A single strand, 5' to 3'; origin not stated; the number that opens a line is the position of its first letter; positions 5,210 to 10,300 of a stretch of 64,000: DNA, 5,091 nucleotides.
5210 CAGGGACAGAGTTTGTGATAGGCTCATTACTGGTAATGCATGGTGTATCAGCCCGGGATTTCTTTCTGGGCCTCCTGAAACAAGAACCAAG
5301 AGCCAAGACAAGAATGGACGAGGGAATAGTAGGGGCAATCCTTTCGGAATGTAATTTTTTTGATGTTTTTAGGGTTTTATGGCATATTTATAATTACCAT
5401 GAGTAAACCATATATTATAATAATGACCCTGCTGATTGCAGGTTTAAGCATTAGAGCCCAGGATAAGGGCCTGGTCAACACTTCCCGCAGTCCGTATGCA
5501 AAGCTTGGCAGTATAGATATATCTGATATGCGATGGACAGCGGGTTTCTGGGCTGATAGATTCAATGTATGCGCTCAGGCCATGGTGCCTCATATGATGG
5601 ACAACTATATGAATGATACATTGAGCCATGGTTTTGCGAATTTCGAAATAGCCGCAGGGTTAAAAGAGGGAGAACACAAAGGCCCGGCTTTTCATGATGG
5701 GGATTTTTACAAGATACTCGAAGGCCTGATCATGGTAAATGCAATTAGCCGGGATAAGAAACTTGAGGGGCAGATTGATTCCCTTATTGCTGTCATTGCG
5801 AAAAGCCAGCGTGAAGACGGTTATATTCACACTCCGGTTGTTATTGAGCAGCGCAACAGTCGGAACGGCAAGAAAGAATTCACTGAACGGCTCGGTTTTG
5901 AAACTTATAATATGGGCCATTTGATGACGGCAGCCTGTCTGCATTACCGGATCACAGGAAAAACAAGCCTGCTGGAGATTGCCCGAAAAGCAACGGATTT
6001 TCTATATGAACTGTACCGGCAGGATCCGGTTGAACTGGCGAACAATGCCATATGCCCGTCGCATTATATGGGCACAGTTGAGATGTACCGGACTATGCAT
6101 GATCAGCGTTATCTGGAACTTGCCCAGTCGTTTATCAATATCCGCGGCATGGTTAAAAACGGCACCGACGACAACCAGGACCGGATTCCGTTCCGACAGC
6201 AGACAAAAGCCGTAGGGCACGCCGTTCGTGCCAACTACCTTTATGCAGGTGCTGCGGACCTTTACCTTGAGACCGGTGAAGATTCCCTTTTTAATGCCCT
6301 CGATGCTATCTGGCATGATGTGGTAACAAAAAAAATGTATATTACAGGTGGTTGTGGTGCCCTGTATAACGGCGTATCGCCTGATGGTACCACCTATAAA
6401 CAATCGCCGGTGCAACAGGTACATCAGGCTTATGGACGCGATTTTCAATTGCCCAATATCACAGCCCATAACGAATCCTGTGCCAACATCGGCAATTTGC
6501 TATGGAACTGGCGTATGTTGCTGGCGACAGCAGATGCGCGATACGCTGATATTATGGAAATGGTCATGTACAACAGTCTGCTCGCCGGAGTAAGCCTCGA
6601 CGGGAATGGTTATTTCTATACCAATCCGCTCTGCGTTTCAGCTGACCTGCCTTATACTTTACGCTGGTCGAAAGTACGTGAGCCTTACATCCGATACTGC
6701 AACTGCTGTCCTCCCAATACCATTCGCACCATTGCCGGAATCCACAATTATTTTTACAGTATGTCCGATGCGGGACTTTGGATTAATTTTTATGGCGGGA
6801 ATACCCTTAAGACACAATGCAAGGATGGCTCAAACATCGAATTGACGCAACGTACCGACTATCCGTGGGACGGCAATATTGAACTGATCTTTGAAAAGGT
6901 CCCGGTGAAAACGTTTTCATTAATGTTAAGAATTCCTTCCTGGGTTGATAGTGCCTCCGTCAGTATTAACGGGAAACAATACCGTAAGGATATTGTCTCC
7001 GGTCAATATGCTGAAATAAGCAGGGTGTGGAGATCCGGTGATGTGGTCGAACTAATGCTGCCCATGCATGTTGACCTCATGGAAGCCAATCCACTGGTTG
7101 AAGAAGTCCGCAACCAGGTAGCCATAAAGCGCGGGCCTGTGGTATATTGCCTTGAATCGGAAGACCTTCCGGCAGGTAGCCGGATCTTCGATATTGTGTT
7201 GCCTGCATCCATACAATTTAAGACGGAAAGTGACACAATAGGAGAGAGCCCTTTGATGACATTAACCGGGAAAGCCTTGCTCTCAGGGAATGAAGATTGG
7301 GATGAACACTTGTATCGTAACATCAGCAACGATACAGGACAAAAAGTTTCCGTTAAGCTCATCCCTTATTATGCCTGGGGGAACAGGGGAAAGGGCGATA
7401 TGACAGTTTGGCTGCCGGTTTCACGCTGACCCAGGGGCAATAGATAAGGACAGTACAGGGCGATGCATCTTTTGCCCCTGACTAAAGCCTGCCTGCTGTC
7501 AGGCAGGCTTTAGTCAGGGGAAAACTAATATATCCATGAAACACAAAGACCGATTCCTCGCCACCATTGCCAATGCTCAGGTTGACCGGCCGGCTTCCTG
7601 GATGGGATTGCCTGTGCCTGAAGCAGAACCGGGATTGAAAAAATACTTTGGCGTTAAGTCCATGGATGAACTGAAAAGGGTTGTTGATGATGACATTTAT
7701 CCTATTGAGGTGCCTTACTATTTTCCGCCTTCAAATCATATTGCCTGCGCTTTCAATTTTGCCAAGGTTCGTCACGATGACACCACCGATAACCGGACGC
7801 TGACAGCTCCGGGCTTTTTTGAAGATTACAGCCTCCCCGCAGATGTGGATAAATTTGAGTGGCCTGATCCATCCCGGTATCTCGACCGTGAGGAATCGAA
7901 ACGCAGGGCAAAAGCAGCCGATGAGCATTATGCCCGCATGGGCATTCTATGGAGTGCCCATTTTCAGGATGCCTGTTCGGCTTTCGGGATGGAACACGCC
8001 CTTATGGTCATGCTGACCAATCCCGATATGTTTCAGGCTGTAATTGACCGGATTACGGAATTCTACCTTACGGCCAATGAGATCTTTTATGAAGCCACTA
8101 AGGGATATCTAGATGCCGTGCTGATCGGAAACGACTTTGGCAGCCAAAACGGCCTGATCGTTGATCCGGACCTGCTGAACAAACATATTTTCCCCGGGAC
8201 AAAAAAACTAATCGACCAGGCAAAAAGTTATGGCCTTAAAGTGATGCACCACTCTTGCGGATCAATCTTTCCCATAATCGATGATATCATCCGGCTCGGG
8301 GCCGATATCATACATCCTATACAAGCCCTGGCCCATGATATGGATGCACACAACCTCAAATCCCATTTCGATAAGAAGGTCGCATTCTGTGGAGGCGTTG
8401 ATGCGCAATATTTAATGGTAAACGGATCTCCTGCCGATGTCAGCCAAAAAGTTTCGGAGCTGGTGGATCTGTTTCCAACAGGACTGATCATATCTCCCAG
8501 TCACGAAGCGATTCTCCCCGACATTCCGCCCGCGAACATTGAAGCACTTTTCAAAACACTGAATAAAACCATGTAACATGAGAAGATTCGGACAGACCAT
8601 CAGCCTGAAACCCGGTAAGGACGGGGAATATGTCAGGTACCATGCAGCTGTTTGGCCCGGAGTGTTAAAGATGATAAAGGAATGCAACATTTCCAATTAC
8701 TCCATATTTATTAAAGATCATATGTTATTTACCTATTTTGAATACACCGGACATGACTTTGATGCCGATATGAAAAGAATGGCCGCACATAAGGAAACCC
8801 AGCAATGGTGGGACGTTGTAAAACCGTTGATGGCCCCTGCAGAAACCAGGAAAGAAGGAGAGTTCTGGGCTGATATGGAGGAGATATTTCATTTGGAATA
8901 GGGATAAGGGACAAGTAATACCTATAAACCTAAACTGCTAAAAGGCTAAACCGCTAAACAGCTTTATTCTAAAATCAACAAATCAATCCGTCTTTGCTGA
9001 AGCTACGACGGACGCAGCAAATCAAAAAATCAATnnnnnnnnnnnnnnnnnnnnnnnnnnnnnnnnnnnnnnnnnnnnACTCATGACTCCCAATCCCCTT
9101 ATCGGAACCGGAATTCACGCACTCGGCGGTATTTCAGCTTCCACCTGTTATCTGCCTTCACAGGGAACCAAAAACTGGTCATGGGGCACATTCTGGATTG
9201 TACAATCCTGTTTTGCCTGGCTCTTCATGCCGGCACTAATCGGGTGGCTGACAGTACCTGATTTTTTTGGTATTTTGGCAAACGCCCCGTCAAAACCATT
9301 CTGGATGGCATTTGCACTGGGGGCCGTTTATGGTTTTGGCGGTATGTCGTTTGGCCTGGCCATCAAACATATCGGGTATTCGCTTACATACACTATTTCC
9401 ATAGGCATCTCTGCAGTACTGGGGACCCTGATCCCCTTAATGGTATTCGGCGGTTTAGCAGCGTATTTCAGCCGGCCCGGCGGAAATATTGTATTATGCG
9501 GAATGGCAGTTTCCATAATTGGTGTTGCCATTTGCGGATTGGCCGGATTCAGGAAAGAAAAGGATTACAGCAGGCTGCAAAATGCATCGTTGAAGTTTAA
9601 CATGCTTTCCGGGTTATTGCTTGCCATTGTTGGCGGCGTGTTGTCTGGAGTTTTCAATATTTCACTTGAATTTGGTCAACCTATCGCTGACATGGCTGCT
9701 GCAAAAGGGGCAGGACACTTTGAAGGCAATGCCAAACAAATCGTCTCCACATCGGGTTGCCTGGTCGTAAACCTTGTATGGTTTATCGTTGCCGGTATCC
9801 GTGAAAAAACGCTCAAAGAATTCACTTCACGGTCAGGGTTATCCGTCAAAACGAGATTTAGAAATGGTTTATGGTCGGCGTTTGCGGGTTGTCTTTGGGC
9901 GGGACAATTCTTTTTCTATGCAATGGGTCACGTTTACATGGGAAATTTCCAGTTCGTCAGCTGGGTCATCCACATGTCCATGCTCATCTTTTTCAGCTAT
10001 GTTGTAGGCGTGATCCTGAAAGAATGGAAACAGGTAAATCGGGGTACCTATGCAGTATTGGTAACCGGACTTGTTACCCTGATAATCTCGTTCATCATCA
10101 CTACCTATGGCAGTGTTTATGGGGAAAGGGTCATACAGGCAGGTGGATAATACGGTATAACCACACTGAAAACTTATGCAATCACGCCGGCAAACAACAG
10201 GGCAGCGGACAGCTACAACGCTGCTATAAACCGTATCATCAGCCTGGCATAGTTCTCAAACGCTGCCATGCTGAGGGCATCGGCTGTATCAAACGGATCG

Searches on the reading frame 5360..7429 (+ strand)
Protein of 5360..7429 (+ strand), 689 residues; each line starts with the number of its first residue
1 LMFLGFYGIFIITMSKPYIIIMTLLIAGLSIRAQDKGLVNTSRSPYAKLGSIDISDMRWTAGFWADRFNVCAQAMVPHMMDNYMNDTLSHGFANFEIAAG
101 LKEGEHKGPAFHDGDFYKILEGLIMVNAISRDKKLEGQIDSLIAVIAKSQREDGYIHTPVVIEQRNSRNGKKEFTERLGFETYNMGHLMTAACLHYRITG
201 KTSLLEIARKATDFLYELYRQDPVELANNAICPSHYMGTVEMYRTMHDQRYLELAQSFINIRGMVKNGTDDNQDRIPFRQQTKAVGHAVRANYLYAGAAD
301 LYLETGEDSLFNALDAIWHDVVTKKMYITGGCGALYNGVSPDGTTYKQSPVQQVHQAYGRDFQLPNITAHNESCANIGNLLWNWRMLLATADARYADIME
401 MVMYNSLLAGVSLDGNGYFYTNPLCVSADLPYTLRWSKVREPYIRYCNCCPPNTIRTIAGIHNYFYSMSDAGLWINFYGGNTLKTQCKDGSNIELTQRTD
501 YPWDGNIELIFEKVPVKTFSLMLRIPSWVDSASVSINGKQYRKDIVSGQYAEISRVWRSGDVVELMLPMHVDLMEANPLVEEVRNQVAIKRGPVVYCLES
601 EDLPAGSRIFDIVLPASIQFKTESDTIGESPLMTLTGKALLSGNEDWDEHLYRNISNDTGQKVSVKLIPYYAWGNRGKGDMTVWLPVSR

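Call 34: search_protein_families(library=pfam, proteins=[window:5360-7429:+], max_evalue=0.00001)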
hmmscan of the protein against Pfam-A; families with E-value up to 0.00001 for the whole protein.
window:5360-7429:+ (689 aa): 3 families
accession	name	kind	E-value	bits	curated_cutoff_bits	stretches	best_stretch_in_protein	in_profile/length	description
PF07944.18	Beta-AFase-like_GH127_cat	-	7.8e-105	351.4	24.9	1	57-461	2-374/376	Beta-L-arabinofuranosidase, GH127 catalytic domain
PF20736.2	Glyco_hydro127M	-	9.5e-26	90.2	24.2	1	473-569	2-95/95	Beta-L-arabinofuranosidase, GH127 middle domain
PF20737.2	Glyco_hydro127C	-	7.8e-25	86.9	23.7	1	571-686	1-71/71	Glycoside hydrolase family 127 C-terminal domain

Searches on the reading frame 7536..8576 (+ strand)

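Call 34: search_protein_families(library=pfam, proteins=[window:7536-8576:+], max_evalue=0.00001)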
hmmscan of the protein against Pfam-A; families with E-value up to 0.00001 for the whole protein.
window:7536-8576:+ (346 aa): 1 family
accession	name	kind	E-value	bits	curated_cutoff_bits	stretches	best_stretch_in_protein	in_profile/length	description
PF01208.23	URO-D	-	3.4e-23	82.6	23.9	1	143-343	147-344/346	Uroporphyrinogen decarboxylase (URO-D)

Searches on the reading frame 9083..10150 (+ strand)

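Call 34: search_protein_families(library=pfam, proteins=[window:9083-10150:+], max_evalue=0.00001)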
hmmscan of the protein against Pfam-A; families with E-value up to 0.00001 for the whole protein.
window:9083-10150:+ (355 aa): 1 family
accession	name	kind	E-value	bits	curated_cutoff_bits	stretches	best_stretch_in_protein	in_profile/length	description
PF06379.18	RhaT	-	2.4e-51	175.4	27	1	7-342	7-340/344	L-rhamnose-proton symport protein (RhaT)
